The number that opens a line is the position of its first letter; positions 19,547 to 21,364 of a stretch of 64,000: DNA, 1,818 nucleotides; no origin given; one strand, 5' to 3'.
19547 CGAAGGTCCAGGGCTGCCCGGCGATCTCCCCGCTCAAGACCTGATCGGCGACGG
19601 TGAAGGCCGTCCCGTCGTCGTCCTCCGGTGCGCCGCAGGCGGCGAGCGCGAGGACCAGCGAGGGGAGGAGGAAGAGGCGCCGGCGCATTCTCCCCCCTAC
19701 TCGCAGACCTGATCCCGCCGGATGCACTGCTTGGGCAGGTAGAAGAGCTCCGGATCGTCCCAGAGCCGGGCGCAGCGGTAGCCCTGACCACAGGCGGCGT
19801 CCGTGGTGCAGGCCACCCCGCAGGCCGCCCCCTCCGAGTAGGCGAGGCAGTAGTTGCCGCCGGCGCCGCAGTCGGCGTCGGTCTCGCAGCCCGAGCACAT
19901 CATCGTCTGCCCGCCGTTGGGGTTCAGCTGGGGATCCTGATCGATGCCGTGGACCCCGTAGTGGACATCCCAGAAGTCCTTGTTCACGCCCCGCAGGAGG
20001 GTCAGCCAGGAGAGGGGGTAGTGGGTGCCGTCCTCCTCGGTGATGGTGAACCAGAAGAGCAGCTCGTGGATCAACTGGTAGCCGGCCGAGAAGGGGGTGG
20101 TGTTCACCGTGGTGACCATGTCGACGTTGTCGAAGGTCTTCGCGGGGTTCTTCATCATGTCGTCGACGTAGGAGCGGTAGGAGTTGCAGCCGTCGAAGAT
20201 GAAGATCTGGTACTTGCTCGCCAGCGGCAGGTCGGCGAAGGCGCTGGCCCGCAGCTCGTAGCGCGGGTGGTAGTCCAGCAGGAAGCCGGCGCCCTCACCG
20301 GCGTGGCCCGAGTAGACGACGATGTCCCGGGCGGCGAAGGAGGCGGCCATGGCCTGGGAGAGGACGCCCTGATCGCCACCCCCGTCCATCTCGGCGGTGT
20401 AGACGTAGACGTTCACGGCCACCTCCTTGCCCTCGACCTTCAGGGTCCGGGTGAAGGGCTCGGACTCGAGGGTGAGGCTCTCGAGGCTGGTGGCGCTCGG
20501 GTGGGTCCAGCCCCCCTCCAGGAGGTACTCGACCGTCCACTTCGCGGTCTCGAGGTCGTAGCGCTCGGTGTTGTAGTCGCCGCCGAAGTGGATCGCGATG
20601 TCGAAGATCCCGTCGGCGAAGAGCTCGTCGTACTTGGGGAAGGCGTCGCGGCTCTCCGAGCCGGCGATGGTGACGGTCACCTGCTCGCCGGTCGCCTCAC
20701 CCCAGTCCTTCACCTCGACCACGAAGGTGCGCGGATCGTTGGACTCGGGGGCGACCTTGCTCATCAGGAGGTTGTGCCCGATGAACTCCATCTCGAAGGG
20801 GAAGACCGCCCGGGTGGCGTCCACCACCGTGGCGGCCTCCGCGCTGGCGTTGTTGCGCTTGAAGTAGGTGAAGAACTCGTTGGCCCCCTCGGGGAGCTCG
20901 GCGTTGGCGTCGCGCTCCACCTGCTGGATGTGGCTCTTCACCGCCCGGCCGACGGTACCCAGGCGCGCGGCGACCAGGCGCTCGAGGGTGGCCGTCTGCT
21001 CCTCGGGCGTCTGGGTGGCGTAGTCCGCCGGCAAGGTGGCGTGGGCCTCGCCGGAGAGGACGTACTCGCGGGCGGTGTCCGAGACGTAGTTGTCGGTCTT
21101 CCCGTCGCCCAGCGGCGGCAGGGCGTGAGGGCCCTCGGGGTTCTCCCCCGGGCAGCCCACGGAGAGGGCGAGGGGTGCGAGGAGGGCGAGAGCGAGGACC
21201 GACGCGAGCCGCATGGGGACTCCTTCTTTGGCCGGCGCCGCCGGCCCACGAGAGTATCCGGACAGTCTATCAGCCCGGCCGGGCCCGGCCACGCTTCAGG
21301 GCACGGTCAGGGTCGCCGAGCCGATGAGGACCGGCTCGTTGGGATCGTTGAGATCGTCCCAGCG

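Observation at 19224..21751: Three-gene lipoprotein operon: small lipoprotein / clan-CD-like Cys peptidase lipoprotein / small lipoprotein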

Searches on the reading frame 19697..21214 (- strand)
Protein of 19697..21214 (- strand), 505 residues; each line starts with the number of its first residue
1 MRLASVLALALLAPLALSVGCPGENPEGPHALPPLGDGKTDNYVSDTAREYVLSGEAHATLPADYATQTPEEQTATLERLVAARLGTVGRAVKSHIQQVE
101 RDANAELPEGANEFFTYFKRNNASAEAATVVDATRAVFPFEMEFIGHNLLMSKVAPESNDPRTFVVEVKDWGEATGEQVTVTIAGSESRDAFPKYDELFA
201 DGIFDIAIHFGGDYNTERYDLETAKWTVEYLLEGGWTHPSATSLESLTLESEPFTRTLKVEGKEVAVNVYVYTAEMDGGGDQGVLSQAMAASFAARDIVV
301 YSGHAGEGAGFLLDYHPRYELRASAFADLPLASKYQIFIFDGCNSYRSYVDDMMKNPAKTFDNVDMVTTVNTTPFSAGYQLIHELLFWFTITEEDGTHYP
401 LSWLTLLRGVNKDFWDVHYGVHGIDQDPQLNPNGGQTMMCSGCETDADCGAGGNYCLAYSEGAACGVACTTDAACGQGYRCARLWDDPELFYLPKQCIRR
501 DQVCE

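Call 3: search_protein_families(library=pfam, proteins=[window:19697-21214:-], max_evalue=0.1)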
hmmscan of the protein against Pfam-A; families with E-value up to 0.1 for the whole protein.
window:19697-21214:- (505 aa): 0 families

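Call 4: search_protein_families(library=ncbifam, proteins=[window:19697-21214:-], max_evalue=0.1)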
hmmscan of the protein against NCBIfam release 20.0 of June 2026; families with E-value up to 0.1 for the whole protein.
window:19697-21214:- (505 aa): 1 family
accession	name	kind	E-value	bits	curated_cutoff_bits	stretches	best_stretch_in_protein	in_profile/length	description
TIGR04201.1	Myxo_Cys_RPT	repeat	0.0087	16.2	25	1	440-456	2-17/22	Cys-rich repeat-containing protein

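Call 5: find_homologous_proteins(query=window:19697-21214:-)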
Query window:19697-21214:- (505 aa): 182 proteins with E <= 0.001 among 8000 candidates; the best 120 are listed.
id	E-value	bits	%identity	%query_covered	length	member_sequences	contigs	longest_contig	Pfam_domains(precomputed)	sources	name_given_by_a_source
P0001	0.0e+0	1181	100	100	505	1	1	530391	-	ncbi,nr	ncbi:MAG: hypothetical protein P1V51_00715 [Deltaproteobacteria bacterium]|nr:hypothetical protein [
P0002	4.8e-212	723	64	94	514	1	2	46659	-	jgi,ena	-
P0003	4.0e-211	720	63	95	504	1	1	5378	-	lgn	-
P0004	3.6e-209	714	62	95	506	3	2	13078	-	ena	-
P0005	6.6e-206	703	58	100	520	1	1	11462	-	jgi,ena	-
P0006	2.6e-202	691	59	97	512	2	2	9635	-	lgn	-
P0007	4.7e-202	690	60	100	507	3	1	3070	-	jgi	jgi:hypothetical protein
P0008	3.3e-200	684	57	98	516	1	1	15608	-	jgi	jgi:hypothetical protein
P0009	4.9e-199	680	58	96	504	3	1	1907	-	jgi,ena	-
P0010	5.6e-199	680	57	100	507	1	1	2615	-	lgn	-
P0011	6.7e-198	677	59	94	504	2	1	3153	-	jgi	-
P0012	1.6e-196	672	58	100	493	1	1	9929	-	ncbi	-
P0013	1.2e-195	669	59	95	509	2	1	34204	-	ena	-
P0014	3.0e-195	668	59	95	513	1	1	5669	-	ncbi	-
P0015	5.3e-195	667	58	100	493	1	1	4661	-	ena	-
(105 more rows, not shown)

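Call 6: search_solved_structures(query=window:19697-21214:-, max_evalue=10, show_alignments=2)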
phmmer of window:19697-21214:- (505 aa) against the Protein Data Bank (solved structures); distinct sequences matched with E-value up to 10: 0.

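Call 9: find_related_loci(query=A1, collection=genome_contigs, flank=6000)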
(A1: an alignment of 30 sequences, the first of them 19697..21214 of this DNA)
Query A1 (505 aa) in genome_contigs; peptide patterns used: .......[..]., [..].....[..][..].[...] (x = any residue, [..] = any of these).
92 stretches matched a pattern; 56 encode a relative of the query (tblastn E <= 1e-3); 54 distinct loci.
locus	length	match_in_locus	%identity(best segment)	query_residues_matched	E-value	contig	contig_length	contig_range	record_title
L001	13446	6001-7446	59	19-505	0e+0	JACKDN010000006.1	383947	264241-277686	MAG: Myxococcales bacterium isolate HK-STAS-MYXO-8 HK-STAS-MYXO-8_6, whole genome shotgun sequence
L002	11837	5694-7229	54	4-505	0e+0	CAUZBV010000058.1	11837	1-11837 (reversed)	MAG: Myxococcales bacterium isolate CB27_Tmax.68 genome assembly, contig: Ga0310121_10004769, whole genome shotgun seque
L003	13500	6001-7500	54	3-504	0e+0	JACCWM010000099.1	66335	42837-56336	MAG: Lujinxingiaceae bacterium isolate MGR_bin152 SD2897-2912_k127_3861845, whole genome shotgun sequence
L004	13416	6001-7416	59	37-504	0e+0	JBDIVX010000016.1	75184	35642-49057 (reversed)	MAG: Polyangiales bacterium isolate Bin_29 NODE_212_length_75184_cov_7.169671, whole genome shotgun sequence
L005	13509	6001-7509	56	6-504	0e+0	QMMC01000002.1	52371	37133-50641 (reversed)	MAG: Deltaproteobacteria bacterium isolate B10_G4 B10_Guay4_scaffold_00108, whole genome shotgun sequence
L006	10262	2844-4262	58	28-505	0e+0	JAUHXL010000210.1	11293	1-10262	MAG: bacterium isolate 2_bin.9 NODE_3979_length_11293_cov_3.332348, whole genome shotgun sequence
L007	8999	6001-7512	54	7-504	0e+0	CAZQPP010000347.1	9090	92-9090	MAG TPA_asm: uncultured Myxococcales bacterium isolate SRP077602_co2_114 genome assembly, contig: NODE_11413_length_9090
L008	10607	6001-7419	55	29-504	2e-180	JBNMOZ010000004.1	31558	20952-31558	MAG: Bradymonadia bacterium isolate 3300055292_31 Ga0535668_0000886, whole genome shotgun sequence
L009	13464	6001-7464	56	18-504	4e-180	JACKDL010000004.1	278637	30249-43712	MAG: Myxococcales bacterium isolate HK-STAS-MYXO-6 HK-STAS-MYXO-6_4, whole genome shotgun sequence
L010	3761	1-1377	58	48-504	0e+0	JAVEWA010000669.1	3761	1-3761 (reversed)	MAG: Polyangia bacterium isolate BF4_134 NODE_96139_length_3761_cov_3.563566_Biofilm4, whole genome shotgun sequence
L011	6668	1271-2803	53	5-505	1e-177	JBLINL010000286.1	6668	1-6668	MAG: Myxococcota bacterium isolate 3300053785_223 Ga0535658_0036873, whole genome shotgun sequence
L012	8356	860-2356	52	7-504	2e-175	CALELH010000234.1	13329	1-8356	MAG TPA_asm: uncultured Myxococcales bacterium isolate ERR598995_bin.40_CONCOCT_v1.1_MAG genome assembly, contig: ERZ842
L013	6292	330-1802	53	23-504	1e-176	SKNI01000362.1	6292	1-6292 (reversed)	MAG: Myxococcales bacterium isolate CSSed162cmA_285 CSSed16-2cmA-58989, whole genome shotgun sequence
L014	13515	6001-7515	52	2-504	2e-173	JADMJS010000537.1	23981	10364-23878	MAG: Myxococcales bacterium isolate MAG_44 NODE_1892_length_23981_cov_11.167224, whole genome shotgun sequence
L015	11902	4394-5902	52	7-504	5e-173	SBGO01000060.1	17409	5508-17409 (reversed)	MAG: Deltaproteobacteria bacterium isolate M1802 scaffold_510_1, whole genome shotgun sequence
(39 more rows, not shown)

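Call 17: predict_structure(alignment_id=A1)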
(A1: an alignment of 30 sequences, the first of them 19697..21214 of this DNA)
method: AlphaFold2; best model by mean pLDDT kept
length: 505 residues; sequences in the alignment: 30
mean_pLDDT: 86.6   pTM: 0.84
mean pLDDT of the five models: 86.6, 85.8, 83.5, 82.0, 81.8
residues with pLDDT >= 90: 299; 70-90: 154; 50-70: 30; < 50: 22
segments of 3 or more residues with pLDDT < 50: 18-37
pLDDT, mean of each block of 10 residues (from residue 1): 53 50 40 47 88 96 96 97 96 96 92 89 94 95 93 86 94 91 90 94 96 74 91 94 92 94 93 78 86 96 77 83 91 95 82 93 92 72 87 87 91 82 91 87 91 91 94 92 90 92 86
secondary structure, 60 per line:
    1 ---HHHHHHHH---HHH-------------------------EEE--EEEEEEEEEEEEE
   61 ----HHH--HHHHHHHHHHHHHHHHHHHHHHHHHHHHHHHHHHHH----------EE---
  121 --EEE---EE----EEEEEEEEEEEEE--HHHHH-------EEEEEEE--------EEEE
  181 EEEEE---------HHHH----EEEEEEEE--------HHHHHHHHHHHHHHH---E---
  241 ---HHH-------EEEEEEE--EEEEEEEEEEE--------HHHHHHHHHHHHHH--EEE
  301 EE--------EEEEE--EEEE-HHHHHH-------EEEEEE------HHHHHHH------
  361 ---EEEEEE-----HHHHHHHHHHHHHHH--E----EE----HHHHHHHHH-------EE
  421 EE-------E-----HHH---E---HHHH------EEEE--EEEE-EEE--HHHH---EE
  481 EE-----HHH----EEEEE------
elements in order: H4-11 E43-45 E48-60 H70-105 E123-125 E135-147 H150-154 E162-168 E177-185 H195-198 E203-210 H219-233 E254-260 E263-273 H282-295 E298-302 E311-315 E318-321 H323-328 E336-341 H348-354 E364-369 H375-389 H403-411 E419-422 H446-449 E456-459 E462-465 E467-469 H472-475 E479-482 E495-499
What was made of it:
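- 19697..21214 (-): Gene for a 505-aa lipoprotein with a clan-CD (caspase-hemoglobinase fold) cysteine-peptidase domain. It belongs to an unannotated family found here only in Myxococcota. AF2 model pLDDT 86.6 (call 17).
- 21152..21214 (-): Signal peptide and lipobox (residues 1-21; C21 is the predicted lipidated Cys). It is followed by a disordered tether up to about residue 37. Residues 18-37 have pLDDT below 50 (call 17).
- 20630..21103 (-): N-terminal domain (residues 38-195) of unknown function. It consists of a conserved GKxDNY..NAREF segment, a long helix (70-105) and a β-sheet. Secondary structure with pLDDT of about 90 (call 17).
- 19910..20629 (-): Caspase-like catalytic domain (residues 196-435). 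The order of secondary-structure elements is β203-210, α219-233, β263-273, α282-295, β298-302, hairpin 311-321, α323-328, β336-341, α348-354, β364-369, α375-389, β419-422 (call 17).
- The AF2 model has pLDDT 86.6 and pTM 0.84 (call 17). His and Cys fall exactly after the third and fourth core strands, with the L3 hairpin in between (call 17).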

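Call 22: fold_search(model_id=the predicted structure, library=pdb)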
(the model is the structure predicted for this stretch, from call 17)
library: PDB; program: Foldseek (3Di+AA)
matches with E <= 10: 915; with E <= 0.001: 0
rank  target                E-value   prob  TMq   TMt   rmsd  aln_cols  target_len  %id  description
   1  4lhv_A                2.8e-03  0.87  0.14  0.32   7.8       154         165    8  Crystal structure of Rab8 in its inactive GDP-bound form (released 2013-10-09)
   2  7u2p_B                3.2e-03  0.80  0.16  0.34  10.4       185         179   10  Structure of TcdA GTD in complex with RhoA (released 2022-05-04)
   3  6nag_A                5.9e-03  0.91  0.21  0.28  10.8       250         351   13  X-ray structure of a secreted C11 cysteine protease from Bacteroides thetaiotaomicron "iotapain (released 2019-12-11)
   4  2pth                  8.5e-03  0.47  0.16  0.30   9.3       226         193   11  PEPTIDYL-TRNA HYDROLASE FROM ESCHERICHIA COLI (released 1998-03-25)
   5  7wza                  1.1e-02  0.72  0.15  0.34  10.4       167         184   11  An open conformation Form 1 of switch II for RhoA (released 2023-02-22)
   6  6b9g_C                1.2e-02  0.69  0.16  0.25   8.4       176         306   16  human ATL1 GTPase domain bound to GDP (released 2017-12-06)
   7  7eq2_A                1.2e-02  0.66  0.14  0.33   8.8       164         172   12  Crystal structure of GDP-bound Rab1a-T75D (released 2022-11-02)
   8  5fi1_B                1.2e-02  0.57  0.15  0.32  12.1       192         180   10  Crystal Structure of the P-Rex1 DH/PH tandem in complex with Cdc42 (released 2016-04-20)
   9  7bwt_B                1.2e-02  0.54  0.13  0.29   9.2       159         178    9  SopD-Rab8 complex structure (released 2021-02-24)
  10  5imb_B                1.3e-02  0.30  0.15  0.28   9.1       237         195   10  Crystal structure of peptidyl-tRNA hydrolase mutant-N14D from Vibrio cholerae (released 2017-03-08)
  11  4ido_A                1.4e-02  0.85  0.18  0.21   7.3       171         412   15  human atlastin-1 1-446, C-his6, GDPAlF4- (released 2013-01-09)
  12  2bcg_Y                1.5e-02  0.87  0.12  0.28   8.9       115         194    7  Structure of doubly prenylated Ypt1:GDI complex (released 2006-01-17)
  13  5ub8                  1.5e-02  0.85  0.12  0.28   5.4       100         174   14  Crystal structure of YPT31, a Rab family GTPase from Candida albicans, in complex with GDP and Zn(II) (released 2017-01-11)
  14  1z0i                  1.6e-02  0.89  0.11  0.29   6.5       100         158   14  GDP-Bound Rab21 GTPase (released 2005-07-26)
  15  2f7v                  1.6e-02  0.57  0.10  0.13   9.5       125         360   13  Structure of acetylcitrulline deacetylase complexed with one Co (released 2006-09-26)
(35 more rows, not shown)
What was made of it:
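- Foldseek's best PDB hits are Rab/Rho GTPases and peptidyl-tRNA hydrolase, with E of 2.8e-3 or worse (call 22).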

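Call 24: search_solved_structures(query=A1, max_evalue=10, show_alignments=3)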
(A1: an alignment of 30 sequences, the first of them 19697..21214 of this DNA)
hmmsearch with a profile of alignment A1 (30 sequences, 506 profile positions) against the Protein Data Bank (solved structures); distinct sequences matched with E-value up to 10: 5.
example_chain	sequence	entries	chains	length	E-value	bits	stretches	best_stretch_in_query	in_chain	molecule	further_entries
4rd9_A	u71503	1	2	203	1.3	11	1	40-169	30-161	Amyloid-like protein 1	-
5xxb_g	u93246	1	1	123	1.4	10.9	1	49-116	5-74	Ribosomal protein uL29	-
4rda_A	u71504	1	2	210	1.4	10.9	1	40-169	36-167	Amyloid-like protein 1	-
3q7g_A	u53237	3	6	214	1.5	10.8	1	40-169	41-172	Amyloid-like protein 1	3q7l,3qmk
3pmr_A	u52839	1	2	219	1.6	10.7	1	40-169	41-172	Amyloid-like protein 1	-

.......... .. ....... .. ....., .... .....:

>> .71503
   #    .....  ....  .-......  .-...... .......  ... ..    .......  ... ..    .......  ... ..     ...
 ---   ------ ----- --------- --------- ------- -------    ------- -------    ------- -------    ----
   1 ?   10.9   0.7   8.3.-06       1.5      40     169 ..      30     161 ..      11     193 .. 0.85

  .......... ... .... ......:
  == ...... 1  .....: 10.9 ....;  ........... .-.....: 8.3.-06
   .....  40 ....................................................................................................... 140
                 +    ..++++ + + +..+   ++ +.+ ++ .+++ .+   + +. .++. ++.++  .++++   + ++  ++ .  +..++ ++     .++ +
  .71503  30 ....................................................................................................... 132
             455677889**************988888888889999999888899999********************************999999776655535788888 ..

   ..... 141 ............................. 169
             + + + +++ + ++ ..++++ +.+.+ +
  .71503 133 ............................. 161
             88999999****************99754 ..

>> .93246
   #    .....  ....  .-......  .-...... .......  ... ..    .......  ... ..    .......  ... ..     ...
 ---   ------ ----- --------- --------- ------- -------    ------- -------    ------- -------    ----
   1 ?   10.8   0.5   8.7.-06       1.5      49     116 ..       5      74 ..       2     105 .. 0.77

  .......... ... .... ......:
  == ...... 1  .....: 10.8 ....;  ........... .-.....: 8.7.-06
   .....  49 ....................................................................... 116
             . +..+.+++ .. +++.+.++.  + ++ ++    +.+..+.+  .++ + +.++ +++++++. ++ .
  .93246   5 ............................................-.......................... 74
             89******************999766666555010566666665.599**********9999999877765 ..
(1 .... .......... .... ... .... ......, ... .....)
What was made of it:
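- Tried and rejected: phmmer of the 505-aa protein and hmmsearch of alignment A1 against PDB sequences gave nothing meaningful (calls 6, 24).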

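Call 34: search_protein_families(library=pfam, alignment_id=A1, max_evalue=10)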
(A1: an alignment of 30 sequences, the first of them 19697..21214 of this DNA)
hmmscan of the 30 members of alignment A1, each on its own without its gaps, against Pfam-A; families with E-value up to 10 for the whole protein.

A. member 1, window:19697-21214:- (505 aa): 2 families
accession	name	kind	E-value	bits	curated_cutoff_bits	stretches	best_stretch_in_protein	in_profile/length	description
PF04216.18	FdhE_N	-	0.18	12.5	28.7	1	52-119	63-131/167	FdhE, N-terminal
PF04706.18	Dickkopf_N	-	0.79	10.5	25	1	443-482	2-46/51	Dickkopf N-terminal cysteine-rich region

B. families by the number of members that match (of 30 scanned): 12 families
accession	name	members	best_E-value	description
PF04706.18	Dickkopf_N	11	0.0025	Dickkopf N-terminal cysteine-rich region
PF01364.23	Peptidase_C25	6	0.0068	Peptidase family C25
PF14625.12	Lustrin_cystein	6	0.067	Lustrin, cysteine-rich repeated domain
PF00095.26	WAP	6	1.1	WAP-type (Whey Acidic Protein) 'four-disulfide core'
PF00656.27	Peptidase_C14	3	0.022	Caspase domain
PF24381.1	DUF7537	1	0.049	Family of unknown function (DUF7537)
PF20000.4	fvmX2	1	0.098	FtsH ternary system domain X2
PF20749.2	DUF6833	1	0.1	Domain of unknown function (DUF6833)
PF00994.29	MoCF_biosynth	1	0.13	Probable molybdopterin binding domain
PF22722.2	NA-iREase1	1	0.13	NACHT-associated inactive Restriction Endonuclease 1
PF04216.18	FdhE_N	1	0.18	FdhE, N-terminal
PF17092.11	PCB_OB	1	0.2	Penicillin-binding protein OB-like domain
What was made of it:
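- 20630..21103 (-): No family hit (calls 3, 34).
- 19703..19897 (-): C-terminal 10-cysteine module (residues 440-504), predicted to form five disulfides. There are weak hits to TIGR04201 Myxo_Cys_RPT (E 0.0087, call 4) and to Dickkopf_N in 11 of 30 members (call 34).
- On CHAT (PF12770), Peptidase_C11 (PF03415), Peptidase_C13 (PF01650): None of the three appears among the families matched by the 30 members at E up to 10 (call 34).
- Closest known: CHAT-domain proteases. Different: No Pfam CHAT hit appears even at E 10 (calls 3, 34).
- Closest known: Clostripain-like C11 peptidases. Different: There is no Pfam Peptidase_C11 hit (calls 3, 34).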

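Call 37: search_protein_representatives(alignment_id=A1)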
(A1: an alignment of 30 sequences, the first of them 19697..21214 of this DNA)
Query: 30 sequences, 506 profile positions. Proteins with E-value up to 0.001 (for the whole library): 437; up to 1e-10: 173; up to 1e-30: 102. The best 150 are listed.
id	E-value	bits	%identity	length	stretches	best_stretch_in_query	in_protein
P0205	3.2e-212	722.4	-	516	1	37-501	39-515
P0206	9.6e-190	648.2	-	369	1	151-506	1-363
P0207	2.9e-163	560.9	-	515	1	8-506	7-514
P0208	8.1e-138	476.9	-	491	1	259-506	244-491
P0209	1.0e-129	450.2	-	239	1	276-505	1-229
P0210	4.4e-127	441.5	-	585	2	217-506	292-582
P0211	5.6e-101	355.4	-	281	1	1-283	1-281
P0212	2.4e-99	350.0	-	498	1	6-500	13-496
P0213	5.6e-99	348.8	-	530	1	7-506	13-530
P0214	3.1e-98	346.3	-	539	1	4-506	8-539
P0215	2.2e-89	317.2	-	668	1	5-502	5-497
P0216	2.0e-87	310.7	-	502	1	5-488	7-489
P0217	3.2e-87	310.0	-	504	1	27-484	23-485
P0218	3.0e-82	293.6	-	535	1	3-505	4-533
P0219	1.4e-80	288.1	-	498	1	4-486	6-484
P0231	3.7e-71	257.0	-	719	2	175-505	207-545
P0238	1.6e-67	245.0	-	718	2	174-505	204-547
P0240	9.5e-67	242.5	-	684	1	3-487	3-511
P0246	2.0e-63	231.5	-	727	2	173-505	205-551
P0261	2.3e-56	208.2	-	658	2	173-499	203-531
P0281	8.3e-49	183.3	-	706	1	177-505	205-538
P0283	1.7e-46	175.7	-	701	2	176-505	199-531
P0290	1.5e-39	152.8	-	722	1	6-506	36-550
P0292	7.5e-37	143.8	-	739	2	212-481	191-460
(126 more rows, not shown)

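Call 50: find_encoding_contigs(protein=P0002, flank=5000, max_places=2)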
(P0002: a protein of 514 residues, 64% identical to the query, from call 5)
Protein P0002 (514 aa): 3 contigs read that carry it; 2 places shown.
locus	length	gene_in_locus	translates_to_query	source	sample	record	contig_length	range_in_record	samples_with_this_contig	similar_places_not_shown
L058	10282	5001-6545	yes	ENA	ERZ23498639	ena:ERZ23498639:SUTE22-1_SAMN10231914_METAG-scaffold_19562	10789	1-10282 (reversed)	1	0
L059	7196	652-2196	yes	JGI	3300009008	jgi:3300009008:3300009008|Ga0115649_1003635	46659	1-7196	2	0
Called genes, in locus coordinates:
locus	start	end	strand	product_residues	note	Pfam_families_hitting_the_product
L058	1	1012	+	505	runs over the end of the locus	?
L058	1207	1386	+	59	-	-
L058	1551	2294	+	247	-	PF09721:Exosortase_EpsH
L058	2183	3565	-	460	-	PF20154:LNT_N, PF00795:CN_hydrolase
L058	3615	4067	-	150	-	-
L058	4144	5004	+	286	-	-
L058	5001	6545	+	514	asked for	-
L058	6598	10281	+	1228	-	?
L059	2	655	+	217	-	?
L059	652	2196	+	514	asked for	-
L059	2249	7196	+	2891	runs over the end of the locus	PF00515:TPR_1 (faint), PF07719:TPR_2 (faint), PF13176:TPR_7 (faint), PF13181:TPR_8 (faint), PF13414:TPR_11 (faint), PF13428:TPR_14 (faint), PF13431:TPR_17 (faint), PF13432:TPR_16 (faint), +4 more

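Call 51: find_encoding_contigs(protein=P0004, flank=5000, max_places=2)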
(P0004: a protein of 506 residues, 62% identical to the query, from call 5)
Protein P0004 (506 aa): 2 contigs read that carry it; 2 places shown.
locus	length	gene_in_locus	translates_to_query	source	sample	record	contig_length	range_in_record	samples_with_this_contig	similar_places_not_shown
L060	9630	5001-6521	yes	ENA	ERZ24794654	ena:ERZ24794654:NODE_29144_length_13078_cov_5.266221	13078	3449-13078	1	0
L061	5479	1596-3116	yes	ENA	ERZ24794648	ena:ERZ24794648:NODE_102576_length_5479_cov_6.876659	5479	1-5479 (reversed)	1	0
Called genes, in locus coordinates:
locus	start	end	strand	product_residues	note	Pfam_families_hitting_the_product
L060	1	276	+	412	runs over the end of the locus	PF04282:DUF438, PF01814:Hemerythrin, PF08448:PAS_4 (weak), PF13596:PAS_10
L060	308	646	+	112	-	PF02311:AraC_binding (weak), PF07883:Cupin_2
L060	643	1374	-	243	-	-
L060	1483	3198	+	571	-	PF12450:vWF_A, PF00092:VWA, PF13519:VWA_2, PF13768:VWA_3, PF12034:YfbK_C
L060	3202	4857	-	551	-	PF01676:Metalloenzyme, PF06415:iPGM_N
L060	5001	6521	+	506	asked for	-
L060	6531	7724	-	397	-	PF00108:Thiolase_N, PF02803:Thiolase_C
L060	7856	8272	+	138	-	PF00903:Glyoxalase, PF13669:Glyoxalase_4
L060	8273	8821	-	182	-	PF01558:POR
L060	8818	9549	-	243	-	PF02775:TPP_enzyme_C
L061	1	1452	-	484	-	?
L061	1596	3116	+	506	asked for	-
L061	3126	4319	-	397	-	PF00108:Thiolase_N, PF02803:Thiolase_C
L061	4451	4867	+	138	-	PF00903:Glyoxalase, PF13669:Glyoxalase_4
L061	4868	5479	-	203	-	?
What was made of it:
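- On Conserved operon / protease-inhibitor gene module: The closest homologues have unrelated neighbours (calls 50, 51).
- The closest homologues (64% and 62% identity) sit among unrelated genes (calls 50, 51). The closest protease homologues have unrelated neighbours (calls 50, 51).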

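Call 54: search_protein_families(library=padloc, proteins=[window:19697-21214:-], max_evalue=0.01)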
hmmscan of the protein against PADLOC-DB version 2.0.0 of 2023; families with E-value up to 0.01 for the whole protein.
window:19697-21214:- (505 aa): 0 families
